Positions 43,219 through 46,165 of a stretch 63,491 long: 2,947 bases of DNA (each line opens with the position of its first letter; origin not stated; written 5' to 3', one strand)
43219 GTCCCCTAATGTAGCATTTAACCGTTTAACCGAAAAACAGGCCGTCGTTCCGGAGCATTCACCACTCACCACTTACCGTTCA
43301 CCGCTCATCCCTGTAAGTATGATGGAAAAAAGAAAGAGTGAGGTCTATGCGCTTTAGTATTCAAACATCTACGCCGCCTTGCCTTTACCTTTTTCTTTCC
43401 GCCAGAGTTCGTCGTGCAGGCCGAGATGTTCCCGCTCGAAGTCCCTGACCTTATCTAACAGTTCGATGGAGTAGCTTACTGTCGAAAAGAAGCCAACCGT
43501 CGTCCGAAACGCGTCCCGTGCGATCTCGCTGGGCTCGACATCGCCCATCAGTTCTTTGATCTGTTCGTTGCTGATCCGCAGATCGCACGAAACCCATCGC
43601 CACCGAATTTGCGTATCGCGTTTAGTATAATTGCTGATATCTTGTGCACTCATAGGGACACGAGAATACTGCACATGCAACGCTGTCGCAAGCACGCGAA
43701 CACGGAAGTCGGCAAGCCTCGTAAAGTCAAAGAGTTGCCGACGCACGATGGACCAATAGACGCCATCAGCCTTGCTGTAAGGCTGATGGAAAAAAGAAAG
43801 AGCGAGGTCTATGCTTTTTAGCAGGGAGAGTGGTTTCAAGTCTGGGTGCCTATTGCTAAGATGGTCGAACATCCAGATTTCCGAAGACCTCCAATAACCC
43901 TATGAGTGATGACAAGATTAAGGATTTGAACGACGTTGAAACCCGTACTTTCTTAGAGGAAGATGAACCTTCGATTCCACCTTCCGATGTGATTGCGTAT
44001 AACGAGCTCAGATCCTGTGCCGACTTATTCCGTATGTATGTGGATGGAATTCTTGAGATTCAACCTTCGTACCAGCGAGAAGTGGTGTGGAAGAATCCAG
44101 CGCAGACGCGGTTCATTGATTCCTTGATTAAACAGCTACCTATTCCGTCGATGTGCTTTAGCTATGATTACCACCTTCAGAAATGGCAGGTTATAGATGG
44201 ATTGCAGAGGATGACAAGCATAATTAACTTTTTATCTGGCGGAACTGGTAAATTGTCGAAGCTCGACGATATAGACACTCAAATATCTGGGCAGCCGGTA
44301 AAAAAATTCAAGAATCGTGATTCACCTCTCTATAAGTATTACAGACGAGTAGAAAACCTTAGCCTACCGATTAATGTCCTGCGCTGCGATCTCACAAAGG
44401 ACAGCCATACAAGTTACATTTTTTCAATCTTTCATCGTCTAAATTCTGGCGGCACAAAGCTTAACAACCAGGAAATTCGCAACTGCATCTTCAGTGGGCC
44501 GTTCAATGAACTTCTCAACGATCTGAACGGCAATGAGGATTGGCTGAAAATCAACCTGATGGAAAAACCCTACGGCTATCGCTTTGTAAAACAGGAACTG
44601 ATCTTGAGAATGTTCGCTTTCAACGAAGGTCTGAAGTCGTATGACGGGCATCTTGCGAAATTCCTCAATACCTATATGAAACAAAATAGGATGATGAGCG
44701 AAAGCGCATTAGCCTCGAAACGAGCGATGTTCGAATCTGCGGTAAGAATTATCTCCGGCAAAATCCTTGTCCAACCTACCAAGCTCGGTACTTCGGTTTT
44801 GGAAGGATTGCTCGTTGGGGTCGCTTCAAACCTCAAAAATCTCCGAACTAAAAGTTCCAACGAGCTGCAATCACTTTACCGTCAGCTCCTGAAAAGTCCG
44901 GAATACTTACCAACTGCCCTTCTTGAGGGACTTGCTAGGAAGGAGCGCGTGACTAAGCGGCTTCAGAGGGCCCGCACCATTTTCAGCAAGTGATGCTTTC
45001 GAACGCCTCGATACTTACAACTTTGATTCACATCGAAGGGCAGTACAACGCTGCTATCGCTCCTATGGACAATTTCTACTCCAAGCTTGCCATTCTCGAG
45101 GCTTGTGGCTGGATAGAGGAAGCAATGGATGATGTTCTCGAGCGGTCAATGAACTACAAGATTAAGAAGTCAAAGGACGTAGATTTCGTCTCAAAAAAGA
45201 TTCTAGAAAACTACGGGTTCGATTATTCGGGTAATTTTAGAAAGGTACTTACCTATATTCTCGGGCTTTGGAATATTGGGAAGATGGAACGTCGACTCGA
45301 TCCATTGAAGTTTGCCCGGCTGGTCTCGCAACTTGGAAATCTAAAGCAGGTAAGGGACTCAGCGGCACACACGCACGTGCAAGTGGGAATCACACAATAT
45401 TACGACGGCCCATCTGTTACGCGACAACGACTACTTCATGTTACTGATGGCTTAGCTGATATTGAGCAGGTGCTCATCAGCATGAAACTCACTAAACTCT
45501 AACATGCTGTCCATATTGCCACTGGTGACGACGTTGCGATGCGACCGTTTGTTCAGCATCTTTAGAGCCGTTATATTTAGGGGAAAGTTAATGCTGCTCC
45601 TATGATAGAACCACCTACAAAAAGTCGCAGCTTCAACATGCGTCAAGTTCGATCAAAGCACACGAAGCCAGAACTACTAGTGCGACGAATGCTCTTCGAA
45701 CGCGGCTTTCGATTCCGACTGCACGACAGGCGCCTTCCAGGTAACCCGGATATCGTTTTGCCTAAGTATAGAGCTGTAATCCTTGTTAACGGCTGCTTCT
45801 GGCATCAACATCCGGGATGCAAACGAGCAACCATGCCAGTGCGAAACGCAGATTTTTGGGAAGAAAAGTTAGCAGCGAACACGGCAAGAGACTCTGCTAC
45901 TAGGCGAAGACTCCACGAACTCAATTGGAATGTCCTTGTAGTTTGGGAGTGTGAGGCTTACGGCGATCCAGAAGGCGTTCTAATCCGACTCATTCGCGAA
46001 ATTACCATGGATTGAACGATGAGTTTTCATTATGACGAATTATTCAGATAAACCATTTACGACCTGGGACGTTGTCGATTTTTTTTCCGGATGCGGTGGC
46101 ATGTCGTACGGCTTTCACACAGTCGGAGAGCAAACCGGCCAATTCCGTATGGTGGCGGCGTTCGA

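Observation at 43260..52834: Lower-GC defence island splitting a pectin/rhamnose regulon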

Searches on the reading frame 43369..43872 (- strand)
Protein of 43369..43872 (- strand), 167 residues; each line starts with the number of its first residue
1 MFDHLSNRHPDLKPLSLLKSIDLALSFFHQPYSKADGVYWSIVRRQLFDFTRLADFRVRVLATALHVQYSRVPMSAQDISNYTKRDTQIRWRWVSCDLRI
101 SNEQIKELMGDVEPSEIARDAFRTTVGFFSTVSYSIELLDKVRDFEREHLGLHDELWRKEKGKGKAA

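Call 3: search_protein_families(library=pfam, proteins=[window:43369-43872:-], max_evalue=0.01)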
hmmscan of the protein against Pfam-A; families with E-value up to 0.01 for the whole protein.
window:43369-43872:- (167 aa): 0 families

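Call 4: search_protein_families(library=padloc, proteins=[window:43369-43872:-], max_evalue=0.01)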
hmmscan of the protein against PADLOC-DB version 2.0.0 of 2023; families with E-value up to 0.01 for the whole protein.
window:43369-43872:- (167 aa): 0 families

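Call 16: search_protein_families(library=ncbifam, proteins=[window:43369-43872:-], max_evalue=0.01)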
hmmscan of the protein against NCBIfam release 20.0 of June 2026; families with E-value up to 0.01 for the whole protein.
window:43369-43872:- (167 aa): 0 families

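Call 20: find_homologous_proteins(query=window:43369-43872:-, max_evalue=0.001)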
Query window:43369-43872:- (167 aa): 1 proteins with E <= 0.001 among 69 candidates.
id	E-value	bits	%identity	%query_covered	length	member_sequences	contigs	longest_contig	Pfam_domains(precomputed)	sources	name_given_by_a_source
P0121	3.8e-55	204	100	56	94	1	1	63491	-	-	-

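Call 54: search_protein_representatives(protein=window:43369-43872:-)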
Query: 167 residues. Proteins with E-value up to 0.001 (for the whole library): 5; up to 1e-10: 2; up to 1e-30: 1. The best 5 are listed.
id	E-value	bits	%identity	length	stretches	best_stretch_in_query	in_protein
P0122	1.5e-33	132.1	69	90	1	74-162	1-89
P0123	5.2e-21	91.3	75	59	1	109-167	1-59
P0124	8.4e-08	48.4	45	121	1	82-150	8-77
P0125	7.0e-07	45.4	37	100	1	78-155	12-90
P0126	4.6e-05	39.5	40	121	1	82-150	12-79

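Call 58: list_cluster_members(proteins=[P0122, P0124, P0125, P0126])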
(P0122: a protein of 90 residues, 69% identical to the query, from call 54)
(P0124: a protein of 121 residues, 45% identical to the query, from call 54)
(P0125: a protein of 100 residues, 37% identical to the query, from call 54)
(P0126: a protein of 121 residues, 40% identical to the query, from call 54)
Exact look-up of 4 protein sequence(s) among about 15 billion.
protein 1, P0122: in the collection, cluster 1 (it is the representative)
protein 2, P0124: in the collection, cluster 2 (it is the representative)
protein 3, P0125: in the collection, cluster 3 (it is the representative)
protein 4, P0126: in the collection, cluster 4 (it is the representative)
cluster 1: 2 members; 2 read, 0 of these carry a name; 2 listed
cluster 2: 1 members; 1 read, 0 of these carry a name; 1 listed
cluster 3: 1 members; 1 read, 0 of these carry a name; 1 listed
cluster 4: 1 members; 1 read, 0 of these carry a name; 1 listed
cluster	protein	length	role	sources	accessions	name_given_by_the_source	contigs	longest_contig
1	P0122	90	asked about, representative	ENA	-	-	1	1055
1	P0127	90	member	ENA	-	-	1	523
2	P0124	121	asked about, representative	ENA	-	-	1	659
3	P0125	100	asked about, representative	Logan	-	-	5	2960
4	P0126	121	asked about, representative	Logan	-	-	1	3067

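Call 59: find_encoding_contigs(protein=P0125, flank=5000, max_places=5)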
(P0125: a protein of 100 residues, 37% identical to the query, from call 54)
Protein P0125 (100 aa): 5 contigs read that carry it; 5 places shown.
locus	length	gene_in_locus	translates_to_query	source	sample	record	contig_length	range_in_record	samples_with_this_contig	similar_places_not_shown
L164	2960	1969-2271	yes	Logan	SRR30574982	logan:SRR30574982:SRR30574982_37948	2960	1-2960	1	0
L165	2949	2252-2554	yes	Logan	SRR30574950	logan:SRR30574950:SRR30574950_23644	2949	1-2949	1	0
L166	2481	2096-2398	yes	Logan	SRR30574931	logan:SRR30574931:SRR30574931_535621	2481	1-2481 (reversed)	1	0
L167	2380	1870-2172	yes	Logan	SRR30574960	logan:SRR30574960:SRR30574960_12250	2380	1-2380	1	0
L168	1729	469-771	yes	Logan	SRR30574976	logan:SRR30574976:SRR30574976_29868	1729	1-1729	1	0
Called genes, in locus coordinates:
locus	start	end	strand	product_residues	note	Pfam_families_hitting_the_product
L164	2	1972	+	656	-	?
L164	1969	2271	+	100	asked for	-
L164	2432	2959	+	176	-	?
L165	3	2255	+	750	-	?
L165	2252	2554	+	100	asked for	-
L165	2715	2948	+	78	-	?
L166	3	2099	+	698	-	?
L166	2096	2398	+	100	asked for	-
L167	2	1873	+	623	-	?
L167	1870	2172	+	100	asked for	-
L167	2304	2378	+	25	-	?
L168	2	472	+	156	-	?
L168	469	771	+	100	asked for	-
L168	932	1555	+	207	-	PF00239:Resolvase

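Call 60: find_encoding_contigs(protein=P0126, flank=5000, max_places=3)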
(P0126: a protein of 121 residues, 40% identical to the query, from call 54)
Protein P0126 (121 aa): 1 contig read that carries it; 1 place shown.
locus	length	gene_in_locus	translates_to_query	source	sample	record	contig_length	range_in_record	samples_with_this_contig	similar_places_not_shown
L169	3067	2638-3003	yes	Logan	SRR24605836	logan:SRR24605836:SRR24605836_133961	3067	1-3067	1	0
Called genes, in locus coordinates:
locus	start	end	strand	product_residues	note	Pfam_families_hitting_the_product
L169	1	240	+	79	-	?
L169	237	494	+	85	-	PF12728:HTH_17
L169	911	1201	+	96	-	-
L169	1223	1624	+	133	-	-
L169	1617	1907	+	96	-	-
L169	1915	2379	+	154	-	-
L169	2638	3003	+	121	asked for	-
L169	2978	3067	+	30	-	?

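Call 61: search_protein_families(library=pfam, proteins=[L165:3-2255:+, L164:2432-2959:+, L169:911-1201:+, L169:1223-1624:+, L169:1617-1907:+, L169:1915-2379:+, L168:932-1555:+], max_evalue=0.01)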
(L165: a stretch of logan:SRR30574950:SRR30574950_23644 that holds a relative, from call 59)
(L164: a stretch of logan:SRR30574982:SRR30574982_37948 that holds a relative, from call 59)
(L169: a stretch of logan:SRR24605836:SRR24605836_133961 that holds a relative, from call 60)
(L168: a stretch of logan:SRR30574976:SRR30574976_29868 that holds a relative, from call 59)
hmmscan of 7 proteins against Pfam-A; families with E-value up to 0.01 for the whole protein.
L165:3-2255:+ (750 aa): 3 families
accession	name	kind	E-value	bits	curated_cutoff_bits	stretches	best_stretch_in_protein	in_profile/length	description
PF01326.24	PPDK_N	-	1.1e-26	94.3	27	2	330-458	79-228/328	Pyruvate phosphate dikinase, AMP/ATP-binding domain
PF00391.29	PEP-utilizers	-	1.8e-17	63.1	23.1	1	189-260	1-72/72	PEP-utilising enzyme, mobile domain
PF01966.28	HD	-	4.6e-06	27.4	22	1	551-627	4-92/116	HD domain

L164:2432-2959:+ (176 aa): 1 family
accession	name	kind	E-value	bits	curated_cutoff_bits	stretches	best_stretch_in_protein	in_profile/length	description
PF00239.26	Resolvase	-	1.3e-45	155.5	23.3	1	21-160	3-144/145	Resolvase, N terminal domain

L169:911-1201:+ (96 aa): 0 families

L169:1223-1624:+ (133 aa): 0 families

L169:1617-1907:+ (96 aa): 0 families

L169:1915-2379:+ (154 aa): 0 families

L168:932-1555:+ (207 aa): 4 families
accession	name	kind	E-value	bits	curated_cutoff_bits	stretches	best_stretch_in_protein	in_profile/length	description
PF00239.26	Resolvase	-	2e-45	154.9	23.3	1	21-160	3-144/145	Resolvase, N terminal domain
PF07750.17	GcrA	-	0.0028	18.5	26.9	1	171-205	7-42/155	GcrA cell cycle regulator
PF02796.21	HTH_7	-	0.007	16.9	23.8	0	163-198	1-37/45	Helix-turn-helix domain of resolvase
PF13551.12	HTH_29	-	0.0081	16.7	28.1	0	180-205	9-35/64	Winged helix-turn helix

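Call 97: search_protein_families(library=phrogs, proteins=[P0121], max_evalue=0.01)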
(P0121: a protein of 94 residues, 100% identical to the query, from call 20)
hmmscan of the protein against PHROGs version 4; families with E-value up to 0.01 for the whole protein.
P0121 (94 aa): 0 families

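Call 104: predict_structure(alignment_id=A1)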
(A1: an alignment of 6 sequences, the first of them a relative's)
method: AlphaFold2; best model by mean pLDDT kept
length: 94 residues; sequences in the alignment: 6
mean_pLDDT: 78.6   pTM: 0.63
mean pLDDT of the five models: 78.6, 78.3, 76.5, 75.5, 74.7
residues with pLDDT >= 90: 33; 70-90: 32; 50-70: 19; < 50: 10
segments of 3 or more residues with pLDDT < 50: 79-84, 91-94
pLDDT, mean of each block of 10 residues (from residue 1): 66 82 90 90 89 92 89 72 51 45
secondary structure, 60 per line:
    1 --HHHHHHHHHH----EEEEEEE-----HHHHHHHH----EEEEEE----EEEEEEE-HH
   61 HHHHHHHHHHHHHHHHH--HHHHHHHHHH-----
elements in order: H3-12 E17-23 H29-36 E41-46 E51-57 H59-77 H80-89

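Call 106: fold_search(model_id=the predicted structure, library=pdb)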
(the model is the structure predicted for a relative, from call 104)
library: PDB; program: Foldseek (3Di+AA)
matches with E <= 10: 1159; with E <= 0.001: 0
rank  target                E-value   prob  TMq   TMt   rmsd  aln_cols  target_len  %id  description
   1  3vf0_B                3.8e-02  0.96  0.42  0.17   7.5        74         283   15  Raver1 in complex with metavinculin L954 deletion mutant (released 2012-07-25)
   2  7qpr_B                5.2e-02  0.99  0.47  0.08   3.3        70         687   16  Structure of full length SpoT (released 2023-01-18)
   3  2cpd_MODEL_1_A        7.2e-02  0.84  0.36  0.35   4.7        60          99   17  Solution structure of the RNA recognition motif of human APOBEC-1 complementation factor, ACF (released 2005-11-19)
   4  3h2v_E                8.8e-02  0.92  0.40  0.48   3.0        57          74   14  Human raver1 RRM1 domain in complex with human vinculin tail domain Vt (released 2009-07-28)
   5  4f3q                  9.3e-02  0.77  0.32  0.16   4.7        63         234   16  Structure of a YebC family protein (CBU_1566) from Coxiella burnetii (released 2012-06-27)
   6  3smz                  1.0e-01  0.85  0.41  0.17   7.4        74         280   15  Human raver1 RRM1-3 domains (residues 39-320) (released 2011-08-10)
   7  6pwo_A                1.0e-01  0.69  0.38  0.17   5.4        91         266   11  MscS DDM (released 2020-01-08)
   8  3h2u_D                1.1e-01  0.87  0.42  0.17   7.6        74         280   15  Human raver1 RRM1, RRM2, and RRM3 domains in complex with human vinculin tail domain Vt (released 2009-07-28)
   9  7onj_A                1.2e-01  0.60  0.38  0.18   5.4        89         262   10  Mechanosensitive channel MscS solubilized with LMNG in open conformation (released 2021-09-01)
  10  3h2u_B                1.3e-01  0.84  0.42  0.17   7.7        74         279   15  Human raver1 RRM1, RRM2, and RRM3 domains in complex with human vinculin tail domain Vt (released 2009-07-28)
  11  1j5u                  1.5e-01  0.54  0.29  0.22  11.4        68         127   16  CRYSTAL STRUCTURE OF AN ARCHEASE, POSSIBLE CHAPERONE (TM1083) FROM THERMOTOGA MARITIMA AT 2.0 A RESOLUTION (released 2002-07-31)
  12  1zzj_B                1.6e-01  0.69  0.38  0.47   4.6        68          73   10  Structure of the third KH domain of hnRNP K in complex with 15-mer ssDNA (released 2005-08-09)
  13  3ibw_A                1.7e-01  0.95  0.44  0.51   4.1        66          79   17  Crystal Structure of the ACT domain from GTP pyrophosphokinase of Chlorobium tepidum. Northeast Structural Genomics Co (released 2009-07-28)
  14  6gyz_A                1.9e-01  0.77  0.41  0.11   4.0        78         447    9  Crystal structure of GlmM from Staphylococcus aureus (released 2019-01-23)
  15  9w2m_H                1.9e-01  0.41  0.33  0.34   5.0        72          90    8  Cryo-EM structure of the Cytoplasmic lattice(CPL) from mouse oocyte (released 2026-02-25)
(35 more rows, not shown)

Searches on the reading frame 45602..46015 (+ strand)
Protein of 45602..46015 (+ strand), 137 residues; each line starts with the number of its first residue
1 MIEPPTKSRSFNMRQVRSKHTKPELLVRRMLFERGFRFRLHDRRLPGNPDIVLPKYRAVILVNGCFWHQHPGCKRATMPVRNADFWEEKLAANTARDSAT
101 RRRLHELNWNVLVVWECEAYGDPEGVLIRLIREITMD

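Call 3: search_protein_families(library=pfam, proteins=[window:45602-46015:+], max_evalue=0.01)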
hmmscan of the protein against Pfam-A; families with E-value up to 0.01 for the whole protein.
window:45602-46015:+ (137 aa): 2 families
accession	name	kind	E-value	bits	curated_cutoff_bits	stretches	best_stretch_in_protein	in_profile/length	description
PF03852.21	Vsr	-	9.4e-29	99.5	27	1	7-70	7-70/74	DNA mismatch endonuclease Vsr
PF18741.7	MTES_1575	-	0.0026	18.2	38.2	1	91-134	53-96/96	REase_MTES_1575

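Call 4: search_protein_families(library=padloc, proteins=[window:45602-46015:+], max_evalue=0.01)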
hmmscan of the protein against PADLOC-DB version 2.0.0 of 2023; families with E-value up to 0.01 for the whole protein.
window:45602-46015:+ (137 aa): 1 family
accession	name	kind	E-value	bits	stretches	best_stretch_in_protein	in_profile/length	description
PDLC03397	Vsr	-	3e-28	96.9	1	8-121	9-121/156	Type II nicking endonuclease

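Call 16: search_protein_families(library=ncbifam, proteins=[window:45602-46015:+], max_evalue=0.01)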
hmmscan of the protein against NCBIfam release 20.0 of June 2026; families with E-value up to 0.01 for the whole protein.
window:45602-46015:+ (137 aa): 1 family
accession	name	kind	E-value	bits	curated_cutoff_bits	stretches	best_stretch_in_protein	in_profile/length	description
TIGR00632.1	vsr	subfamily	2.4e-37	127.8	97.85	1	7-118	8-119/119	DNA mismatch endonuclease Vsr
